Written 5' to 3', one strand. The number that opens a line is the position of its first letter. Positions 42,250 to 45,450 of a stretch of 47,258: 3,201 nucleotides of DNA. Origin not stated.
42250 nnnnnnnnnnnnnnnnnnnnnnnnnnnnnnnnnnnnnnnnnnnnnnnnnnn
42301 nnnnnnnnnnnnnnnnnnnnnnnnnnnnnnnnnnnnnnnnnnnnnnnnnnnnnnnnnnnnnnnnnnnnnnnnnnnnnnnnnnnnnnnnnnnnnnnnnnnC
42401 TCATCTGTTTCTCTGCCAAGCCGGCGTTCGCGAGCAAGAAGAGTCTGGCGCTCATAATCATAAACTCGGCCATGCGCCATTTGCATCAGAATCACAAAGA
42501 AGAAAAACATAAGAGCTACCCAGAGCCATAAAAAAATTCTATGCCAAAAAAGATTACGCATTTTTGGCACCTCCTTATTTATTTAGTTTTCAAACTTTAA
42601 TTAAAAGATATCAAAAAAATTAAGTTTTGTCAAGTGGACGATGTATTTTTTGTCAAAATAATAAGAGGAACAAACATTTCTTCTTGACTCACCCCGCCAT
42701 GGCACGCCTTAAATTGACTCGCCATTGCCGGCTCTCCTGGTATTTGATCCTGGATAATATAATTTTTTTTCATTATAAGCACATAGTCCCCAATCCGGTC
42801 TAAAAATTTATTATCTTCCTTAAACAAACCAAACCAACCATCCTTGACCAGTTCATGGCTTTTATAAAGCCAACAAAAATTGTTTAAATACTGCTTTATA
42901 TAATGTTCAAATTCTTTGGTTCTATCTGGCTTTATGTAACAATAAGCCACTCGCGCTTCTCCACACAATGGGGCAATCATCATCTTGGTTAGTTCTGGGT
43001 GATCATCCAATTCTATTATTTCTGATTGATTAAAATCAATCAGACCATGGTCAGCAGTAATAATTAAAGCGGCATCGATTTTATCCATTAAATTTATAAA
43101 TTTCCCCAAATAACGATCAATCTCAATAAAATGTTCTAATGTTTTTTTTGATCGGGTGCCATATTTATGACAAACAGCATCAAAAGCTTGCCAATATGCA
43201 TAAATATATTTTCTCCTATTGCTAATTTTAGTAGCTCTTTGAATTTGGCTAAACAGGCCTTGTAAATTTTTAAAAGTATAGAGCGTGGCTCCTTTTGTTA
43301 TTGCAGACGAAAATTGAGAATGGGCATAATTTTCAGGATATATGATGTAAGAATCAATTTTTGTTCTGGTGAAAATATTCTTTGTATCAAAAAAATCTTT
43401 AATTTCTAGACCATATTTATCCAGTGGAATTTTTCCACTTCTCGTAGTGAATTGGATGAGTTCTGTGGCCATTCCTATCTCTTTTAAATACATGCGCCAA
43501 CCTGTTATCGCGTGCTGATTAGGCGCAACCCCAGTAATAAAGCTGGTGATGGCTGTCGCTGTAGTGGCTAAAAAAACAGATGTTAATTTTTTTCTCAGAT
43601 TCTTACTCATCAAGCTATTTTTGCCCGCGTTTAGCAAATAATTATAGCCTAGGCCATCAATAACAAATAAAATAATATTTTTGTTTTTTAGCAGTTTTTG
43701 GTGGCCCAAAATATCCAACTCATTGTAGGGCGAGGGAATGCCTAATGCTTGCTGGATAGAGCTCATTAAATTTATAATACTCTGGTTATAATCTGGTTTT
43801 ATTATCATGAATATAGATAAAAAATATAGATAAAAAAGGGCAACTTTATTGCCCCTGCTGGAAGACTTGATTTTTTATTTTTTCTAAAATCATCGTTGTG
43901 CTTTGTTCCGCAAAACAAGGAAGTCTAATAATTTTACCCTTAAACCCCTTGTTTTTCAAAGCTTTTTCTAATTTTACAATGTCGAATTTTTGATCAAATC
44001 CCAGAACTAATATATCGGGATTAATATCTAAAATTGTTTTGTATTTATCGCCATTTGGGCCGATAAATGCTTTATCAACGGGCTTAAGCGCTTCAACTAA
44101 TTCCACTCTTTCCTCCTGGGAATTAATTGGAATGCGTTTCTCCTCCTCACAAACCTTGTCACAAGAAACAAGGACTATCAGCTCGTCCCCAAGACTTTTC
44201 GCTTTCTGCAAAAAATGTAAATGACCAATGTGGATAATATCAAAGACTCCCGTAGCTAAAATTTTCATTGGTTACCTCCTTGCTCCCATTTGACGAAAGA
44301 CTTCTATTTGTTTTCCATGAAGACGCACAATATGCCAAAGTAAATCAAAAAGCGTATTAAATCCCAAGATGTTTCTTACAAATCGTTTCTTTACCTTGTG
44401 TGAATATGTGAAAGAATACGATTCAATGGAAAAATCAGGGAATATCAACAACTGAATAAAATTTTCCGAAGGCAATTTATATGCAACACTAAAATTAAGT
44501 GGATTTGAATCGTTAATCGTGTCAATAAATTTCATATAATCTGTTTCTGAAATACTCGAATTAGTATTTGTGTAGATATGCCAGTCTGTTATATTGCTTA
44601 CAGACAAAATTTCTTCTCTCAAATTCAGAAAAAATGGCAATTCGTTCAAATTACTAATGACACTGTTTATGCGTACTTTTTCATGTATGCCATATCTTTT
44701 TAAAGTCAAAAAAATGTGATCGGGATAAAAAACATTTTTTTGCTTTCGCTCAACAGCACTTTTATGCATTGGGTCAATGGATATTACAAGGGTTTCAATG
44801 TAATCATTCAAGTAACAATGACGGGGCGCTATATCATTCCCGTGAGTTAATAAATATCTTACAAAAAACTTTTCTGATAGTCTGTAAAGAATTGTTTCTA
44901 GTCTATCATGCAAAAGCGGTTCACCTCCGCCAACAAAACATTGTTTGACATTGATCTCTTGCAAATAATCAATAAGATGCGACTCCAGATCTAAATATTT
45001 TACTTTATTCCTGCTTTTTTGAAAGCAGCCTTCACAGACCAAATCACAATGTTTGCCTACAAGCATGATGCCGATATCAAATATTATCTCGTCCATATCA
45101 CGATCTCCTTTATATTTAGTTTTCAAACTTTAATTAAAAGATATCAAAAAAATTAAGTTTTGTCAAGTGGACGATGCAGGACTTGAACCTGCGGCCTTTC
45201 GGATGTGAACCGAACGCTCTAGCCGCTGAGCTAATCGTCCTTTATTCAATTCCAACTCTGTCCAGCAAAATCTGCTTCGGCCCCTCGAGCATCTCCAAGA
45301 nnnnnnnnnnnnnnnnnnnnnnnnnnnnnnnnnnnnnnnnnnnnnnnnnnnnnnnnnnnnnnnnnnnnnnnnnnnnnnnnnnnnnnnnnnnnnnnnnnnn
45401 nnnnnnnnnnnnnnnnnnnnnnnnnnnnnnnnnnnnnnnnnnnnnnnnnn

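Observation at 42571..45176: Three-gene radical SAM / cytidylyltransferase / AP-superfamily cassette bracketed by perfect 63-nt repeats anchored on the tRNA-Val 3' end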

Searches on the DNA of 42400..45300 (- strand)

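Call 50: search_rna_families(source=L001, start=6800, end=10400, threshold=evalue, max_evalue=1)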
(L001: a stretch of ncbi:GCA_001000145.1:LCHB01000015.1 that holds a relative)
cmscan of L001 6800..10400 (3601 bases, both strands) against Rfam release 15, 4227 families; matches with E-value up to 1: 4.
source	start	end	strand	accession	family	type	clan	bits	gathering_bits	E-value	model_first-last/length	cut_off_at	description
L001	8705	8760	+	RF01120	sR33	Gene; snRNA; snoRNA; CD-box;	-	24.2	37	0.064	1-55/55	no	Small nucleolar RNA sR33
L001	6890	6939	+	RF00624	P9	Gene;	-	23.8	43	0.045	1-74/74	no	Pseudomonas sRNA P9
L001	6912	6989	-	RF00512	Leu_leader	Cis-reg; leader;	-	22.2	50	0.21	1-148/148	no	Leucine operon leader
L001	6902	6939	+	RF00372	sroH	Gene; sRNA;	-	19.1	80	0.14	123-161/161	no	sroH RNA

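Call 51: search_rna_families(source=window, start=42400, end=45300, threshold=evalue, max_evalue=1)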
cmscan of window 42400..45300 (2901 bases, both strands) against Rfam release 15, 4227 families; matches with E-value up to 1: 3.
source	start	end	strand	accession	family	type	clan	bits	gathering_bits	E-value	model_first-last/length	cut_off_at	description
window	45168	45240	-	RF00005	tRNA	Gene; tRNA;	CL00001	70.9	29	8e-15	1-71/71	no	tRNA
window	45167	45240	+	RF04354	Plastid-ycf2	Cis-reg;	-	29.4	65.7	0.0024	1-75/75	no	Plastid-ycf2 5UTR RNA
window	44088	44202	+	RF02344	ar14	Gene; sRNA;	-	23.8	58.8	0.11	1-123/123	no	Alphaproteobacterial ar14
